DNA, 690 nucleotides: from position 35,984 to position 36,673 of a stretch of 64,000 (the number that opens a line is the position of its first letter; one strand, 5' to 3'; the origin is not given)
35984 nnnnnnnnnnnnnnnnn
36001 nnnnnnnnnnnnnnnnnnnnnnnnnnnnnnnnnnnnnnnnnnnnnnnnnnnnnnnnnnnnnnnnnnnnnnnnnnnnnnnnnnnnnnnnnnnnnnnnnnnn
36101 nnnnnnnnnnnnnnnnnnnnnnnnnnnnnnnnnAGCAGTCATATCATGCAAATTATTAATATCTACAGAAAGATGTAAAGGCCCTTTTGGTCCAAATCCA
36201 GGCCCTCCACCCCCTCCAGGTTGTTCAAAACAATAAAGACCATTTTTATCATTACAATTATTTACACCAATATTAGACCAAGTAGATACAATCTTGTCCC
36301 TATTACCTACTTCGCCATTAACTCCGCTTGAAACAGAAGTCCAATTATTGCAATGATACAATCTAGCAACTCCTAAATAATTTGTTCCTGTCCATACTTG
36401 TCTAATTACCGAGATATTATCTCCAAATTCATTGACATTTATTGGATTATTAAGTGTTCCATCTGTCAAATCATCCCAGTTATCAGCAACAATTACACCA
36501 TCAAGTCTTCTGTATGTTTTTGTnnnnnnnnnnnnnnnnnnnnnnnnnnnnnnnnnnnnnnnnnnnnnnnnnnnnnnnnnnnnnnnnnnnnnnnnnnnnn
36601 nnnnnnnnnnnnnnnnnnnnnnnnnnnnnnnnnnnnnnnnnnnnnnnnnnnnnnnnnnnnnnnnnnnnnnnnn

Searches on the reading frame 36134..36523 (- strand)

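Call 56: search_protein_families(library=pfam, proteins=[window:36134-36523:-], max_evalue=5)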
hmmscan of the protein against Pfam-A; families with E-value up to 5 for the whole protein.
window:36134-36523:- (130 aa): 1 family
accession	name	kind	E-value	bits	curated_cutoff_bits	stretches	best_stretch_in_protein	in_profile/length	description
PF07588.17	DUF1554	-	1.6e-05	25.2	27.5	1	2-76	67-134/136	Protein of unknown function (DUF1554)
